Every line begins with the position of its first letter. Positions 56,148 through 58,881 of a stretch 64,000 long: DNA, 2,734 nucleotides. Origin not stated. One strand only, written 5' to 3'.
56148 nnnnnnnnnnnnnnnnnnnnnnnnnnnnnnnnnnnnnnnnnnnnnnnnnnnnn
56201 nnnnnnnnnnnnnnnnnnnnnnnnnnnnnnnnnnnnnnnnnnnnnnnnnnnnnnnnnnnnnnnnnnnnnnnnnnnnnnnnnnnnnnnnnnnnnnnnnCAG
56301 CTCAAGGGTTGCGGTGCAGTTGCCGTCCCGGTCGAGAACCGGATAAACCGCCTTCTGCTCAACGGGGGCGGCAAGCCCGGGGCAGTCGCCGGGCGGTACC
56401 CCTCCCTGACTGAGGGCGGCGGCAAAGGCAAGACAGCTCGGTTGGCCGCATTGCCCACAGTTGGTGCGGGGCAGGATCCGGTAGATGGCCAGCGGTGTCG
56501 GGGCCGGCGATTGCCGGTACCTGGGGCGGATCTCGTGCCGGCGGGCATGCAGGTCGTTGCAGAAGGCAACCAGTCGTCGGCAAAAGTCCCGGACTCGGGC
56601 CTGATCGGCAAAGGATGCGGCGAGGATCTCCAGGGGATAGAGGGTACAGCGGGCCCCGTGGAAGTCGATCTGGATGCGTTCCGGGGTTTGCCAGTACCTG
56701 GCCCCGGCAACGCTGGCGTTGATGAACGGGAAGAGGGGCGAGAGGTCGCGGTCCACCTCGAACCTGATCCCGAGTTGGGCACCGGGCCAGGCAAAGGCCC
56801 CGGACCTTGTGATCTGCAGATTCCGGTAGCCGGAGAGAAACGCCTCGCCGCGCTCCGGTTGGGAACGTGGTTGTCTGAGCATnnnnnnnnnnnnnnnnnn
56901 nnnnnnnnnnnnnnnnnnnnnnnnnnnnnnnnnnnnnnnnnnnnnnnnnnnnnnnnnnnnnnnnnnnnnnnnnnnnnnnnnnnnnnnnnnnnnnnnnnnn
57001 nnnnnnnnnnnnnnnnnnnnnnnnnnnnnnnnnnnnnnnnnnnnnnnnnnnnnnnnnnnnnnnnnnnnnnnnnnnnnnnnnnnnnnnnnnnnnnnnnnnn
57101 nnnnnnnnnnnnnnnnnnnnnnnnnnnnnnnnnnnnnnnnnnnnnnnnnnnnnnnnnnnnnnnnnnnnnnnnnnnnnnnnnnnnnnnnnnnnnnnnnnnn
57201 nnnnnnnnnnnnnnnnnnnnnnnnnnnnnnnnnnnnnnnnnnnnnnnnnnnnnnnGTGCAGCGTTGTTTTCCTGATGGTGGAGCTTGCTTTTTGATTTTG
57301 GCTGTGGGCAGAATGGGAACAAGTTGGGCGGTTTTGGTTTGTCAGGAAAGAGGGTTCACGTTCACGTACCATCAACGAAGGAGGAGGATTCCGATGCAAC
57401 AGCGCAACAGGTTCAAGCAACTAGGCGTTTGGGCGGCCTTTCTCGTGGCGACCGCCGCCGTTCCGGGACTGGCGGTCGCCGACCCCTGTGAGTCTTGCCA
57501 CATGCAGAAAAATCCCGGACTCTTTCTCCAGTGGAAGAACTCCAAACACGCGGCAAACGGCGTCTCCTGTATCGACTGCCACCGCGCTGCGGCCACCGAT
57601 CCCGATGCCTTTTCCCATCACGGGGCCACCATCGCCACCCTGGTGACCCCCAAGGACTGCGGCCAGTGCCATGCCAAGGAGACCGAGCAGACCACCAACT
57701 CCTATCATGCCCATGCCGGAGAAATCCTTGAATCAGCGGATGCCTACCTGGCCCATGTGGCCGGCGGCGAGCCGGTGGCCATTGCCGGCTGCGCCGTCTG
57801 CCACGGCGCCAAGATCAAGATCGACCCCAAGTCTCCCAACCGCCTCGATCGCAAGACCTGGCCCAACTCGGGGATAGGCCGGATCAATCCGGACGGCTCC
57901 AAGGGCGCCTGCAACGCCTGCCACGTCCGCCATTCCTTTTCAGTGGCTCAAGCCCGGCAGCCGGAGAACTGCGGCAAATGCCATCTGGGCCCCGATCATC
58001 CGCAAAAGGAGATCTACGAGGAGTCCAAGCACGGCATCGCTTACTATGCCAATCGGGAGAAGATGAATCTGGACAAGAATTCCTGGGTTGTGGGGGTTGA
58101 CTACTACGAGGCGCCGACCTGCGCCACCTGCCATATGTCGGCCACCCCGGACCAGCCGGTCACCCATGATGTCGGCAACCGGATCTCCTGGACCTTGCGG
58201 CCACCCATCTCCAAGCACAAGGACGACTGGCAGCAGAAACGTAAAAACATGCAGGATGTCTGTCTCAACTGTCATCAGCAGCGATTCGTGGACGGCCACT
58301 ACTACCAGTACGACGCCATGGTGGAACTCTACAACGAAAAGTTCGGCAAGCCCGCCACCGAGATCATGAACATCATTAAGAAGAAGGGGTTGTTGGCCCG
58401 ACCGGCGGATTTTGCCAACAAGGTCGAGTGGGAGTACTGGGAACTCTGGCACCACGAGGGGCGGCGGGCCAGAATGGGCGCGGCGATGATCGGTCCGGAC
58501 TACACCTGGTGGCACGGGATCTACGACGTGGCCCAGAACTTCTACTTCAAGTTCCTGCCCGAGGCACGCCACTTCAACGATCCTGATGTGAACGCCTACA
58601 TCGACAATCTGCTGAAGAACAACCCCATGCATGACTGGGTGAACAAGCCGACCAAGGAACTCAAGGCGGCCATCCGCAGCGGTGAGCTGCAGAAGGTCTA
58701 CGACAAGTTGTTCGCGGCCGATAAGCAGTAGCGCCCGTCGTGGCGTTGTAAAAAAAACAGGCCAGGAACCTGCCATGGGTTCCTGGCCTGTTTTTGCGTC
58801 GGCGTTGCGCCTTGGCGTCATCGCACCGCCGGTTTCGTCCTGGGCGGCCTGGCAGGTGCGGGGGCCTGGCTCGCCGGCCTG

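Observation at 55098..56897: Two adjacent paralogous RnfB-type Fe-S domains, one embedded in a LuxR-family regulator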

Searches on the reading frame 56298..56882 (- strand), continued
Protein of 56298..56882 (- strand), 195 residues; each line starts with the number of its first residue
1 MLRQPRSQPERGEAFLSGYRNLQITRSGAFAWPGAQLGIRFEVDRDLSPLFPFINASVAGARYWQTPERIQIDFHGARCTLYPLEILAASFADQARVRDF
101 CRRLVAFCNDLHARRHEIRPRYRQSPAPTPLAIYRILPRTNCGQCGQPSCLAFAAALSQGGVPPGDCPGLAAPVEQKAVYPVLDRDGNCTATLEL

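Call 69: search_protein_representatives(alignment_id=A4)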
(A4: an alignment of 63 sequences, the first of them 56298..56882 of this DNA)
Query: 63 sequences, 185 profile positions. Proteins with E-value up to 0.001 (for the whole library): 3519; up to 1e-10: 1501; up to 1e-30: 279. The best 150 are listed.
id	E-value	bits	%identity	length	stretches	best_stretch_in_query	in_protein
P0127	6.2e-66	237.7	-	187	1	3-184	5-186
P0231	3.1e-61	222.4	-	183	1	3-182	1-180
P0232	6.4e-61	221.4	-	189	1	3-181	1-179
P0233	4.7e-59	215.3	-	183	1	3-183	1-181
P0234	8.9e-59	214.4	-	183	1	3-180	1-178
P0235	1.3e-58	213.9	-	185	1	3-182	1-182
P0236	2.7e-58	212.8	-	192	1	3-183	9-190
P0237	3.6e-58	212.4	-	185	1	3-182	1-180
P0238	1.5e-57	210.4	-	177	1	6-178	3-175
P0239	9.8e-56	204.5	-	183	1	3-174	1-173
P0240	1.5e-55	203.9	-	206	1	3-182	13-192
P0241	2.6e-55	203.1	-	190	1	4-182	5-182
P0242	3.0e-55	202.9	-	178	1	3-176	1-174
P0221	5.9e-55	201.9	-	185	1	3-183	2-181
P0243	7.4e-55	201.6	-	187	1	3-182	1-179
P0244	7.6e-55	201.6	-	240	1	2-175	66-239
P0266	1.4e-50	187.6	-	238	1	3-175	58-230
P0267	1.8e-50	187.3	-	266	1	10-173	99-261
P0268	2.4e-50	186.9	-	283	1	5-175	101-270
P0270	5.6e-50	185.7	-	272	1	5-182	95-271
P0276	3.7e-49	183.0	-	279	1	3-183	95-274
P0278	7.9e-49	181.9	-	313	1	3-164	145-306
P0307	1.8e-46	174.2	-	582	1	3-175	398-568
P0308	1.9e-46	174.2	-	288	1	3-172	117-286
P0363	1.1e-42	162.0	-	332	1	22-162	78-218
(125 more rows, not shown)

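Call 70: search_protein_families(library=pfam, proteins=[P0267, P0268, P0270, P0276, P0244, P0266, P0307, P0278, P0363, P0308], max_evalue=0.01)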
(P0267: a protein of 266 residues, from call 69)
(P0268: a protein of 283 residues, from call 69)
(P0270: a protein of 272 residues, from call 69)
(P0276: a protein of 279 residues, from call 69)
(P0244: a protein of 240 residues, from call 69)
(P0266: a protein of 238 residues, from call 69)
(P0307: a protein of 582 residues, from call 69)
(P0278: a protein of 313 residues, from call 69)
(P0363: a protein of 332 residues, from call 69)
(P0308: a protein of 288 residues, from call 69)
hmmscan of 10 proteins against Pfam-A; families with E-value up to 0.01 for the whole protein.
P0267 (266 aa): 1 family
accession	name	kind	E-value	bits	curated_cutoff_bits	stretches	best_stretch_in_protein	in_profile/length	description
PF04060.18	FeS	-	1.3e-12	47.6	23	1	212-244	1-33/33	Putative Fe-S cluster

P0268 (283 aa): 2 families
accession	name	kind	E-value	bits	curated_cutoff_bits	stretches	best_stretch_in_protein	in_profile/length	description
PF04060.18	FeS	-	7e-15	54.9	23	1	219-251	1-33/33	Putative Fe-S cluster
PF14149.11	YhfH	-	0.0095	16.2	27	0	211-229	3-21/37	YhfH-like protein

P0270 (272 aa): 1 family
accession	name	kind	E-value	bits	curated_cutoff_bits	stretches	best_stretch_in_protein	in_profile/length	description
PF04060.18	FeS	-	2e-11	43.9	23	1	213-245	1-33/33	Putative Fe-S cluster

P0276 (279 aa): 1 family
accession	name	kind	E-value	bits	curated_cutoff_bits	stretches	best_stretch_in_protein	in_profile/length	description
PF04060.18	FeS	-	5e-11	42.6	23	1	215-247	1-33/33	Putative Fe-S cluster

P0244 (240 aa): 1 family
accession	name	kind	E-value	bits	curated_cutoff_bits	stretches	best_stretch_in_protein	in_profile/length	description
PF04060.18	FeS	-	7.7e-16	58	23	1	188-220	1-33/33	Putative Fe-S cluster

P0266 (238 aa): 1 family
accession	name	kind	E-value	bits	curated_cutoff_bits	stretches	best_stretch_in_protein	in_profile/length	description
PF04060.18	FeS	-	2.1e-12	47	23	1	179-210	1-32/33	Putative Fe-S cluster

P0307 (582 aa): 8 families
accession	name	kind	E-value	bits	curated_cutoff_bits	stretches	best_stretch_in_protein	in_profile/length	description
PF00266.25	Aminotran_5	-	1.2e-98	330.9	21.5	1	3-371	1-371/371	Aminotransferase class-V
PF04060.18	FeS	-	8e-15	54.7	23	1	517-548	1-32/33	Putative Fe-S cluster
PF00155.27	Aminotran_1_2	-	3.5e-12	46.6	19.7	1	43-183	39-193/361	Aminotransferase class I and II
PF01053.26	Cys_Met_Meta_PP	-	8.4e-10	38.2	27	1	38-205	44-202/381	Cys/Met metabolism PLP-dependent enzyme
PF01041.23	DegT_DnrJ_EryC1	-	1.9e-08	34.3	19.8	1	67-181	42-151/360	DegT/DnrJ/EryC1/StrS aminotransferase family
PF01212.27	Beta_elim_lyase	-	6.6e-08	32.7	27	1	29-213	19-210/288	Beta-eliminating lyase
PF00464.25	SHMT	-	0.0011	18.1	27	1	124-213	153-244/399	Serine hydroxymethyltransferase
PF03841.19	SelA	-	0.0093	15.5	22.8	0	114-206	113-218/367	L-seryl-tRNA selenium transferase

P0278 (313 aa): 10 families
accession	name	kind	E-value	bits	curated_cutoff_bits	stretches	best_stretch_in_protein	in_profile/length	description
PF01047.28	MarR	-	4.2e-16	59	24.6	1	31-88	1-58/59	MarR family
PF12802.13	MarR_2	-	2.7e-13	50.3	27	1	29-88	1-61/61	MarR family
PF04060.18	FeS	-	7.8e-12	45.2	23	1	266-297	1-32/33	Putative Fe-S cluster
PF22381.2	Staph_reg_Sar_Rot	-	9.6e-09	35.7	27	1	22-98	3-79/85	Transcriptional regulator SarA/Rot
PF13463.12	HTH_27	-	3.5e-08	34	22.2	1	31-96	1-67/68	Winged helix DNA-binding domain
PF13412.12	HTH_24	-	2e-07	30.9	21.9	1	37-78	7-48/48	Winged helix-turn-helix DNA-binding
PF22979.2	HTH_69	-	0.00013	22.2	27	1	46-84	25-63/69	Winged helix-turn-helix domain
PF03965.22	Penicillinase_R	-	0.0002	22.1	22.6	1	32-122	2-98/115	Penicillinase repressor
PF01978.25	TrmB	-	0.00021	21.5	25.6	1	29-81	4-56/68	Sugar-specific transcriptional regulator TrmB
PF22194.2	F-93_WHD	-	0.00049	20.6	28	1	38-96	2-61/62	F-93, winged-helix domain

P0363 (332 aa): 7 families
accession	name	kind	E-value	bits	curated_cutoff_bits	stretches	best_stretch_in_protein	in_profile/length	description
PF00196.25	GerE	-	3.1e-20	72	23.5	1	271-326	2-57/57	Bacterial regulatory proteins, luxR family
PF04060.18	FeS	-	2.1e-12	47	23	1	180-212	1-33/33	Putative Fe-S cluster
PF13384.12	HTH_23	-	7.5e-05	22.9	24.6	1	275-307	6-38/50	Homeodomain-like domain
PF08281.18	Sigma70_r4_2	-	0.00015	21.7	25.7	1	272-314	11-54/54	Sigma-70, region 4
PF04967.18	HTH_10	-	0.0013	19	23.1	0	287-314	24-51/53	HTH DNA binding domain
PF13412.12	HTH_24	-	0.0071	16.3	21.9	0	289-307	20-38/48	Winged helix-turn-helix DNA-binding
PF04545.22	Sigma70_r4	-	0.0077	16.2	24.1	0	271-315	4-49/50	Sigma-70, region 4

P0308 (288 aa): 1 family
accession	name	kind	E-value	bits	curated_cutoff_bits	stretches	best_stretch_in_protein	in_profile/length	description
PF04060.18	FeS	-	2.9e-13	49.7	23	1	239-270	1-32/33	Putative Fe-S cluster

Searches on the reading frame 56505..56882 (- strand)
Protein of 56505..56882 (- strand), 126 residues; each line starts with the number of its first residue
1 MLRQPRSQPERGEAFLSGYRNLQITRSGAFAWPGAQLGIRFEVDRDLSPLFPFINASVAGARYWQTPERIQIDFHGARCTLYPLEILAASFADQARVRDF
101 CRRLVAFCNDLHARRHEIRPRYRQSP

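Call 23: search_protein_families(library=pfam, proteins=[window:56505-56882:-], max_evalue=10)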
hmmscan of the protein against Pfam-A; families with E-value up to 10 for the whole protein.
seq(126 aa): 1 family
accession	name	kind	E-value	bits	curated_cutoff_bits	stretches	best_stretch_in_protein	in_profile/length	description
PF10621.14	FpoO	-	0.065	13.9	25.2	1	72-117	63-110/110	F420H2 dehydrogenase subunit FpoO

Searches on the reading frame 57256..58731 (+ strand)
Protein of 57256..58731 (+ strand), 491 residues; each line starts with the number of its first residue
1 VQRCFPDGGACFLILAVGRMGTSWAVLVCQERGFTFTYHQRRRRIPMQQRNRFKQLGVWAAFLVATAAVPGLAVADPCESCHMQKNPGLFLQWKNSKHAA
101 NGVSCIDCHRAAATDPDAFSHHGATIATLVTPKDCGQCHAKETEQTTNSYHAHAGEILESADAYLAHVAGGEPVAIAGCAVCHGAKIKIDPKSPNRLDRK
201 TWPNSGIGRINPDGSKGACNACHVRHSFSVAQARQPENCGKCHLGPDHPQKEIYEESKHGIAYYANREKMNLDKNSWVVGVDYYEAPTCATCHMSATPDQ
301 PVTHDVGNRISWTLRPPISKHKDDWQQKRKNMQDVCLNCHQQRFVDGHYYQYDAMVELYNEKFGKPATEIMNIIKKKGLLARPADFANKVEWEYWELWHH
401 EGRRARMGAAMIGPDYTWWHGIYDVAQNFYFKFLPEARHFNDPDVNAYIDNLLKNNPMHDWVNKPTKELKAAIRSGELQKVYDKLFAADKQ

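Call 3: search_protein_families(library=pfam, proteins=[window:57256-58731:+], max_evalue=0.01)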
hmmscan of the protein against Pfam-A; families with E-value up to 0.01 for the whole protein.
window:57256-58731:+ (491 aa): 6 families
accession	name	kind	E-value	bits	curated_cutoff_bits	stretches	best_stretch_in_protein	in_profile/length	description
PF13447.11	Multi-haem_cyto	-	5.8e-29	101.6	21.9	1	217-381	96-262/269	Seven times multi-haem cytochrome CxxCH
PF14522.11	Cytochrome_C7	-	1.1e-13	51.3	24.8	2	176-243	13-66/67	Cytochrome c7 and related cytochrome c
PF13435.11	Cytochrome_C554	-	3.1e-08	34.9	20.8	1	239-298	2-60/84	Cytochrome c554 and c-prime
PF09699.15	Paired_CXXCH_1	-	1.6e-05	25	20.6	0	216-243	6-36/41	Doubled CXXCH motif (Paired_CXXCH_1)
PF14537.11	Cytochrom_c3_2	-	2.5e-05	25.1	25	0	134-243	8-78/79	Cytochrome c3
PF02335.20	Cytochrom_C552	-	2.7e-05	23.8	24.1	1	92-159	234-302/438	Cytochrome c552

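Call 4: search_protein_families(library=ncbifam, proteins=[window:57256-58731:+], max_evalue=0.01)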
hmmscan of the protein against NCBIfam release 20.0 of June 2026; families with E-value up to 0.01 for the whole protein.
window:57256-58731:+ (491 aa): 7 families
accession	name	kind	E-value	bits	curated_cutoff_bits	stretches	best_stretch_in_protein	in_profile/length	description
NF052343.1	hydrazine_HDH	equivalog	3.4e-20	71.9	900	1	215-358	221-362/564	hydrazine dehydrogenase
TIGR03508.1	decahem_SO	subfamily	2.3e-09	37.1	192.2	1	70-152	65-137/258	DmsE family decaheme c-type cytochrome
NF041028.1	decahem_GSU2203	exception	1.1e-05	24.8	325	1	74-148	100-164/317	GSU2203 family decaheme c-type cytochrome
TIGR03152.1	cyto_c552_HCOOH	exception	0.00034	19.5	692.5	1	90-158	232-302/441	ammonia-forming nitrite reductase cytochrome c552 subunit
NF008339.0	PRK11125.1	equivalog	0.00036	19.3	595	1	90-155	274-341/487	ammonia-forming cytochrome c nitrite reductase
TIGR04257.1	nanowire_3heme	domain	0.002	18.2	40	1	94-143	16-62/75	c(7)-type cytochrome triheme domain-containing protein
TIGR03153.1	cytochr_NrfH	equivalog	0.0069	16.5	134.2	1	75-111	28-61/138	cytochrome c nitrite reductase small subunit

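Call 61: search_solved_structures(query=window:57394-58731:+, max_evalue=0.001)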
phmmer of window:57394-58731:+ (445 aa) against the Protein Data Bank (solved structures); distinct sequences matched with E-value up to 0.001: 9.
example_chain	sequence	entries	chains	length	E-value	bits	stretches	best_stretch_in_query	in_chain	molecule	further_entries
4qo5_A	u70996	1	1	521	3.9e-45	157.6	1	57-260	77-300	Hypothetical multiheme protein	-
1fgj_A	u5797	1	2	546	3.7e-22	81.8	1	170-302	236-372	HYDROXYLAMINE OXIDOREDUCTASE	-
4fas_A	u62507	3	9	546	2.2e-21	79.2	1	170-302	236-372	Hydroxylamine oxidoreductase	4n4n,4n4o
6m0p_A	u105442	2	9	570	2.8e-21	78.9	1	170-302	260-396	Aerobic hydroxylamine oxidoreductase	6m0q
6t5e_A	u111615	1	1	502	6.3e-19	71.2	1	171-325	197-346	Hydroxylamine oxidoreductase-like protein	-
4n4j_A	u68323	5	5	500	2.1e-18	69.4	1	171-325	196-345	hydroxylamine oxidoreductase | Similar to hydroxylamine oxidoreductase hao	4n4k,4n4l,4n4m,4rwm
6h5l_A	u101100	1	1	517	8.7e-18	67.4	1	170-251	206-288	Similar to hydroxylamine oxidoreductase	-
6hif_G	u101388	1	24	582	7.2e-14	54.5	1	172-317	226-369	Hydrazine dehydrogenase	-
3ubr_A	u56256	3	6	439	3.7e-05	25.7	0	44-99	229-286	Cytochrome c-552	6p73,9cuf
